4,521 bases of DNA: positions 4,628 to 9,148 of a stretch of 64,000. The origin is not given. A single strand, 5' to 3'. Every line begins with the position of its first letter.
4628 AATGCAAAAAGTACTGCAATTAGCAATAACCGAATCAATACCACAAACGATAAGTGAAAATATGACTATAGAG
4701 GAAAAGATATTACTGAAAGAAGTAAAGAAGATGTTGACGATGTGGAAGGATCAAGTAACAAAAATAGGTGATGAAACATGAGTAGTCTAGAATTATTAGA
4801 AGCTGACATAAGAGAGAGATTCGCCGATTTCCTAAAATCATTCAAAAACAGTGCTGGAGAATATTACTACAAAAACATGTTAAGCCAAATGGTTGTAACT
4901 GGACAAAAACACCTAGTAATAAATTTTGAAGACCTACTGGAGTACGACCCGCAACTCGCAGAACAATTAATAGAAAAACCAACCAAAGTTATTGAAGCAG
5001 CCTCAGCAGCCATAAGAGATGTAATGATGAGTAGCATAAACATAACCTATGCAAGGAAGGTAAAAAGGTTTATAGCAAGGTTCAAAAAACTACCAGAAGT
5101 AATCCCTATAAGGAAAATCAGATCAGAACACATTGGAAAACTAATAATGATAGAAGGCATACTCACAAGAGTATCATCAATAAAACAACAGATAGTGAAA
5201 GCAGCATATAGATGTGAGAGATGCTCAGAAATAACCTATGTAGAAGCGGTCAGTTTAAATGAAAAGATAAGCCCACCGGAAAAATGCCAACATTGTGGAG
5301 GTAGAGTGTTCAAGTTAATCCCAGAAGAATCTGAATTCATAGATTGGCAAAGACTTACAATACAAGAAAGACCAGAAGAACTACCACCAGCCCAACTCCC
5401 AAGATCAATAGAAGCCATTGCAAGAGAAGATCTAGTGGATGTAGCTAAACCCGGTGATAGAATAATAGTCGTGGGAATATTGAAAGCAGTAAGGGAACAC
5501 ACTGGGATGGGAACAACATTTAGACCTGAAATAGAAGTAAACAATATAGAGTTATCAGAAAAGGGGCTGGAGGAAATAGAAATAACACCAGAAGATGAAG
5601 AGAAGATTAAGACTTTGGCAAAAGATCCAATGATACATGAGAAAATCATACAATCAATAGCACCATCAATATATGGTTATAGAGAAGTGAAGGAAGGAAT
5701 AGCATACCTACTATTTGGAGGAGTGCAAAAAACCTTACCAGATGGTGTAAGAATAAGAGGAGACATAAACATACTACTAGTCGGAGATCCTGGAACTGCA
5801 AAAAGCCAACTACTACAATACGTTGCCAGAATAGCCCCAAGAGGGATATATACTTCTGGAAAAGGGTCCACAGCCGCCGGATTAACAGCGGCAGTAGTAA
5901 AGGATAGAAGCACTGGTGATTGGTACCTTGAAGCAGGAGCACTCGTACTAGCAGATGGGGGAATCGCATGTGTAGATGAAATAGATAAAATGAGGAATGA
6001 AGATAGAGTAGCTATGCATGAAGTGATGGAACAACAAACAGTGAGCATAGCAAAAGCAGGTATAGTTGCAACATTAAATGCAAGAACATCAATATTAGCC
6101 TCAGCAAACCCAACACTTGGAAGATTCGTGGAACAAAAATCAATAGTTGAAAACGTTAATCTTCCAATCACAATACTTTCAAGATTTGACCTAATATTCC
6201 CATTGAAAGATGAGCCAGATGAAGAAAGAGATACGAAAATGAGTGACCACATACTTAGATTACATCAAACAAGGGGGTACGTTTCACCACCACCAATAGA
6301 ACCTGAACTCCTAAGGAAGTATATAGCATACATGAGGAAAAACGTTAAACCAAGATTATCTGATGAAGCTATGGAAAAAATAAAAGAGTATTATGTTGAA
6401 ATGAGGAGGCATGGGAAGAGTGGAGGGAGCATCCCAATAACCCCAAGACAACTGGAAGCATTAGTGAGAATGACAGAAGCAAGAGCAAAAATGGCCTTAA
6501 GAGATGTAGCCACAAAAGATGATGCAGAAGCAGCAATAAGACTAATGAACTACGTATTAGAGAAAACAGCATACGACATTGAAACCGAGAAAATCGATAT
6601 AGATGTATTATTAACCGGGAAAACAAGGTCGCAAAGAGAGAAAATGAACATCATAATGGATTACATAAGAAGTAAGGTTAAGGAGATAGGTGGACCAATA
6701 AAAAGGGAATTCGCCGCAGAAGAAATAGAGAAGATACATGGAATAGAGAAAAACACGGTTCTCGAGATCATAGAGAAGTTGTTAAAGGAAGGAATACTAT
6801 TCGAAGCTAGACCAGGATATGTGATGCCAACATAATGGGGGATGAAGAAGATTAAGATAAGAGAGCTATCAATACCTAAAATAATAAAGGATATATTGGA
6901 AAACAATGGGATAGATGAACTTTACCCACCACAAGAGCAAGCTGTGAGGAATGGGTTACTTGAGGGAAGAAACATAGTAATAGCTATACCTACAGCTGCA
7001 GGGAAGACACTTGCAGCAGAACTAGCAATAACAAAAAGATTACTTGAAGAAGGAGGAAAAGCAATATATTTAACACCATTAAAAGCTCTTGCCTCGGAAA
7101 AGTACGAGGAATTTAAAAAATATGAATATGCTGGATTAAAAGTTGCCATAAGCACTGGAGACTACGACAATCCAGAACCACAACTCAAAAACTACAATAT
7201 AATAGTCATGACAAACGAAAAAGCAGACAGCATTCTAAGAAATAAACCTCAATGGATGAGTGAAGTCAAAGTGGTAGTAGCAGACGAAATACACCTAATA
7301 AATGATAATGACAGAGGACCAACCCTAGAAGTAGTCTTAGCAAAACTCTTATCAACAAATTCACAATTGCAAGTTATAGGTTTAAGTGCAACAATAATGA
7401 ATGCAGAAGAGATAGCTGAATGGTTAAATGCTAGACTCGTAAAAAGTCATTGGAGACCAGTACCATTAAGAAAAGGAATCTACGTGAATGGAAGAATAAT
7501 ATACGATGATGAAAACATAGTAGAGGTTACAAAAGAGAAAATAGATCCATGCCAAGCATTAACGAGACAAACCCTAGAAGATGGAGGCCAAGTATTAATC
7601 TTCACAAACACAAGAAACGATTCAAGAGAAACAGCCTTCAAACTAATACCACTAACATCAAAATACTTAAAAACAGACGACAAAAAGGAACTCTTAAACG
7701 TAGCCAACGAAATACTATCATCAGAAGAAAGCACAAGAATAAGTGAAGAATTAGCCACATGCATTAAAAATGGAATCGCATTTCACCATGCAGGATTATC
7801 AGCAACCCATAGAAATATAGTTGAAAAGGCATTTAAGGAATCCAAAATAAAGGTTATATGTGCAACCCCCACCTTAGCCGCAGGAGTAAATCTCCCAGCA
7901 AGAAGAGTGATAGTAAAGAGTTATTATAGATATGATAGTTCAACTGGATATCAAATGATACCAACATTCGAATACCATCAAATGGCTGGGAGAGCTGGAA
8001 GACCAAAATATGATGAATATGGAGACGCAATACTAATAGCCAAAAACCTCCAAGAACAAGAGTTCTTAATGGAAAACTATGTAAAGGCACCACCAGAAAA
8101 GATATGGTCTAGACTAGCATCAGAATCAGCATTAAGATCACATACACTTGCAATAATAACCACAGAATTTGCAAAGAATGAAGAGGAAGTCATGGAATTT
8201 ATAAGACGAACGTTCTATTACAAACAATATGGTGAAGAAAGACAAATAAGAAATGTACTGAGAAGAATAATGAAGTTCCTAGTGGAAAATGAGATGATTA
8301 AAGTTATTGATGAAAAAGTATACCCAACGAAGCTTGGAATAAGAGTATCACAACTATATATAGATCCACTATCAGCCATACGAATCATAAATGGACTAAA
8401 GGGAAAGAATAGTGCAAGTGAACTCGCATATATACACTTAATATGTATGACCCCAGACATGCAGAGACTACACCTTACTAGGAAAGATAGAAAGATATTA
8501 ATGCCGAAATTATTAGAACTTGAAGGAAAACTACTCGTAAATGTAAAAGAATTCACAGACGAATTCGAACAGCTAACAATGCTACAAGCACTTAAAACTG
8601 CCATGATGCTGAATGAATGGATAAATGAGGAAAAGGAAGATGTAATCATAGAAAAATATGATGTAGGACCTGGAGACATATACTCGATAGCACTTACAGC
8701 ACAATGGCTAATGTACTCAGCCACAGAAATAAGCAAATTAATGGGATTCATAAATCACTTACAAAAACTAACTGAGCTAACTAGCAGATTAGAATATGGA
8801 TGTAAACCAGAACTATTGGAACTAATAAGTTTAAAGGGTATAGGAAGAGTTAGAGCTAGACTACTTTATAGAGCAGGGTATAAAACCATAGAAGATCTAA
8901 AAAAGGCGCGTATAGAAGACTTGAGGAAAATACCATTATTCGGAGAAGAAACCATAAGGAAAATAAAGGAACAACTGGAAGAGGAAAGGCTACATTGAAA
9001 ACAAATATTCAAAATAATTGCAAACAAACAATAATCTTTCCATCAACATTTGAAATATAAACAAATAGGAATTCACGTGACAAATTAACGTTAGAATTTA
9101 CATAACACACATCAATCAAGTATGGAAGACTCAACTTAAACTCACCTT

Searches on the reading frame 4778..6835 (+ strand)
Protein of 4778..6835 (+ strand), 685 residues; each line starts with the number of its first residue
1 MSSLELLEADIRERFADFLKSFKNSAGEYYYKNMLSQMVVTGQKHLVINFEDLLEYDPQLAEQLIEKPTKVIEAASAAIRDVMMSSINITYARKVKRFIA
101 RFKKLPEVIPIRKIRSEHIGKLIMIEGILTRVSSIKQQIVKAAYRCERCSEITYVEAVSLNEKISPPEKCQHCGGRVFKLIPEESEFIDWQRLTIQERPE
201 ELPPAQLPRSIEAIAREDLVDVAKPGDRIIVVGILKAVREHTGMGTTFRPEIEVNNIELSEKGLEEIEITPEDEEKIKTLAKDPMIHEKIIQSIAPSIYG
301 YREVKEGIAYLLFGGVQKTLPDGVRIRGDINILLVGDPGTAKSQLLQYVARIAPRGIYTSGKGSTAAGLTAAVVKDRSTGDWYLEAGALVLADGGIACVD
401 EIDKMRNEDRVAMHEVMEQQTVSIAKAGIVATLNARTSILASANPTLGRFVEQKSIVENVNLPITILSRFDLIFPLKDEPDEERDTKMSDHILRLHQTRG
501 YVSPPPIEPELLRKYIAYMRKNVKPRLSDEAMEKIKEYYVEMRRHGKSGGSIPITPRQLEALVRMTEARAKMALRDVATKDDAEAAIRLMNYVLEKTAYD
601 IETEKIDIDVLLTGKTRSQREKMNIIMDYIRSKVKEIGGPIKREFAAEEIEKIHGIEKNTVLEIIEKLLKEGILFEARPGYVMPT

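Call 14: search_protein_families(library=pfam, proteins=[window:4778-6835:+], max_evalue=0.01)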
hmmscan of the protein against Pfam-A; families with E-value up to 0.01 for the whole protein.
window:4778-6835:+ (685 aa): 12 families
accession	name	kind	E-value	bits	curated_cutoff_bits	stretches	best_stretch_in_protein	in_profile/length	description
PF00493.29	MCM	-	1.5e-103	345.1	23.3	1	273-496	1-224/224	MCM P-loop domain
PF17207.9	MCM_OB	-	3.9e-38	130.5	24.8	1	111-238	2-125/126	MCM OB domain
PF17855.7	MCM_lid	-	1.4e-29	102.8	27.4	1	510-591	1-84/87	MCM AAA-lid domain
PF14551.11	MCM_N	-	9.7e-20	71.2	24.9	1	12-103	1-94/95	MCM N-terminal domain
PF07728.20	AAA_5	-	5e-08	33.5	22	1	331-446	1-124/139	AAA domain (dynein-related subfamily)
PF01078.27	Mg_chelatase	-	4.3e-07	30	20.3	1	383-447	96-160/207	Magnesium chelatase, subunit ChlI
PF00158.32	Sigma54_activat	-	0.00011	22.3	20.2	1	379-459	79-157/168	Sigma-54 interaction domain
PF21120.3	MCM_WH_arc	-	0.00025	21.5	26.1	1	622-682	2-62/63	Archaeal MCM, winged-helix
PF07726.17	AAA_3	-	0.0005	20.4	27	1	332-446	2-113/131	ATPase family associated with various cellular activities (AAA)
PF13191.12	AAA_16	-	0.007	17.3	32.6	0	331-419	26-122/167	AAA ATPase domain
PF21100.3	MCM_C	-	0.0079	16.5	27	1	618-679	2-58/64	MCM protein C-terminal winged helix-turn-helix domain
PF25185.1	Tad3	-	0.0097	16.1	27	0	524-565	20-61/119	Type I Thoeris inhibitor Tad3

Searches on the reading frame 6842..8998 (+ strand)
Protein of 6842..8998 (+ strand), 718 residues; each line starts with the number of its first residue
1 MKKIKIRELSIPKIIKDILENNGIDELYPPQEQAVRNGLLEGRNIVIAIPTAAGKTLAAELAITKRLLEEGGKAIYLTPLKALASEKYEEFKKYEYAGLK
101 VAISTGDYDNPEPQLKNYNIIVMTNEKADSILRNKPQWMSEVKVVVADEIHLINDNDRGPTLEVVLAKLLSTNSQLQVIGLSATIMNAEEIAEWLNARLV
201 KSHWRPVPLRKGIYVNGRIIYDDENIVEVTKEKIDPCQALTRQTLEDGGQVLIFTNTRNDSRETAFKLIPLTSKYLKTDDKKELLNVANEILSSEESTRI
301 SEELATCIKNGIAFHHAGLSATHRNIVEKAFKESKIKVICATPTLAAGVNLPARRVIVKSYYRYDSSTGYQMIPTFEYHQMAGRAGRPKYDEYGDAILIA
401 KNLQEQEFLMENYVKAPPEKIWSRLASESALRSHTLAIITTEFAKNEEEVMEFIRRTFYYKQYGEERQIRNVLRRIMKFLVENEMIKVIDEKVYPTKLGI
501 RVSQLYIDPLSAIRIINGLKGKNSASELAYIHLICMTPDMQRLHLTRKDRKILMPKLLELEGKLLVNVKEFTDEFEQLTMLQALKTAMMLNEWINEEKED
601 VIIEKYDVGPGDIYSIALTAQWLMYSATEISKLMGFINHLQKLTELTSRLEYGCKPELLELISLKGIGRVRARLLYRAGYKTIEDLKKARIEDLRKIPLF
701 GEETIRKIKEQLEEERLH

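Call 14: search_protein_families(library=pfam, proteins=[window:6842-8998:+], max_evalue=0.01)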
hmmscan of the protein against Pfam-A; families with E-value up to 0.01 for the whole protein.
window:6842-8998:+ (718 aa): 12 families
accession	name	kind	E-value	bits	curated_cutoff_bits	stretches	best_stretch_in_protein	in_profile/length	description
PF21280.2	Helicase_dom4_arc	-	2.4e-38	131.3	27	1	528-653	1-125/125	Archaeal helicase, domain 4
PF00270.35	DEAD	-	1.7e-35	122.7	26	1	29-190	2-166/167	DEAD/DEAH box helicase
PF04851.21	ResIII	-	2.6e-14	53.9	22.5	1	26-185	3-162/164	Type III restriction enzyme, res subunit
PF00271.37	Helicase_C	-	5.3e-14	52.9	23.5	1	296-388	30-109/110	Helicase conserved C-terminal domain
PF14520.12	HHH_5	-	2.3e-12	47.6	27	1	659-714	2-57/57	Helix-hairpin-helix domain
PF22527.2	DEXQc_Suv3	-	6.9e-10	39.1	27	1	45-166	15-118/154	DEXQ-box helicase domain of Suv3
PF20470.4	HTH_61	-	7.7e-08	33.1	24.3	1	394-487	1-92/92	Helix-turn-helix domain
PF03118.21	RNA_pol_A_CTD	-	1.6e-05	25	23.8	1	675-714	28-67/67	Bacterial RNA polymerase, alpha chain C terminal domain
PF10391.15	DNA_pol_lambd_f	-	5.5e-05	23.3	29.8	1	666-693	8-35/51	Fingers domain of DNA polymerase lambda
PF00633.29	HHH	-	0.00017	21.7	24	0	683-709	2-28/30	Helix-hairpin-helix motif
PF12826.13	HHH_2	-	0.00064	20.3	27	1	663-715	7-58/64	Helix-hairpin-helix motif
PF25453.1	DUF7898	-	0.0019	19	27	1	657-711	2-56/80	Domain of unknown function (DUF7898)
